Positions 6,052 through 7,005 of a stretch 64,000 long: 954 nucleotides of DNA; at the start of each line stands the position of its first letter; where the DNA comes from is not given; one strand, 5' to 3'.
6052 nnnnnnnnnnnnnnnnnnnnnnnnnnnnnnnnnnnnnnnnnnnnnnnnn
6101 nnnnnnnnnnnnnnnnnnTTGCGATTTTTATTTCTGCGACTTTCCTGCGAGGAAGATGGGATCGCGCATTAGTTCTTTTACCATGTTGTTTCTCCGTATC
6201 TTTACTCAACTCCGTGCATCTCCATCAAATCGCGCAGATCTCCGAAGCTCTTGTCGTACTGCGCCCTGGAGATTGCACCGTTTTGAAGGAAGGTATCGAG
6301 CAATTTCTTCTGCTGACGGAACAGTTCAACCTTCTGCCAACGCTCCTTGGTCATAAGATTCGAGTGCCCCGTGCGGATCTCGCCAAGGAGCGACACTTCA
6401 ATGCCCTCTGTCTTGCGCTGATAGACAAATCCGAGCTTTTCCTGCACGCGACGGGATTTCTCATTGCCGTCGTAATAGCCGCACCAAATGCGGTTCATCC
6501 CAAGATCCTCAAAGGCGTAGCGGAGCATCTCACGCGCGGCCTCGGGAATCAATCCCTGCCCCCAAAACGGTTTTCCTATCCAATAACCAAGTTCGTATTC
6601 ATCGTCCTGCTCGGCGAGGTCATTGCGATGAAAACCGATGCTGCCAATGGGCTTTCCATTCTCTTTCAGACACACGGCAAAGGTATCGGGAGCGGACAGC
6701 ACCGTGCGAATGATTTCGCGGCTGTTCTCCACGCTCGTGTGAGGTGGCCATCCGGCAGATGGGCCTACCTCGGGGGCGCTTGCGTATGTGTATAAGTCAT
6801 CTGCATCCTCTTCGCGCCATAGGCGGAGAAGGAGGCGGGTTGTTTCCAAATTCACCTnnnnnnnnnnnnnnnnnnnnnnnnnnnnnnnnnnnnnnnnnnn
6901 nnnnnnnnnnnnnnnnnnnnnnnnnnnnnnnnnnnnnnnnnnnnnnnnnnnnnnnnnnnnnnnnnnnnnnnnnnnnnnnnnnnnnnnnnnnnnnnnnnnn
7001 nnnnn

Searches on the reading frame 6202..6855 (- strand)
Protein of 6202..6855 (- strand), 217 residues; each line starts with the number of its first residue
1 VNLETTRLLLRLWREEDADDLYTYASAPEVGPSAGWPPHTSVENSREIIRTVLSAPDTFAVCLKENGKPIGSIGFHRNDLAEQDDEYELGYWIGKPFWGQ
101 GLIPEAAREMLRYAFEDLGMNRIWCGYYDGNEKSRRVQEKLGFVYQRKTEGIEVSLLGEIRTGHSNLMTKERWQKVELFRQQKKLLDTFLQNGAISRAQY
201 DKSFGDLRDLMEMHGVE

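Call 39: search_protein_families(library=pfam, proteins=[window:6202-6855:-], max_evalue=0.001)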
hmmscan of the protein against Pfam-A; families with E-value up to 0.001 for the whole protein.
window:6202-6855:- (217 aa): 3 families
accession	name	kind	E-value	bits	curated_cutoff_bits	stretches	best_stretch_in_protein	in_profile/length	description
PF13302.13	Acetyltransf_3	-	2.9e-34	119.1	25.4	1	7-144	1-138/138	Acetyltransferase (GNAT) domain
PF00583.31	Acetyltransf_1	-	1.3e-12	48.5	20.7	1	48-143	27-116/116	Acetyltransferase (GNAT) family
PF13523.12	Acetyltransf_8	-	1e-05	25.6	27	1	15-148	3-142/145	Acetyltransferase (GNAT) domain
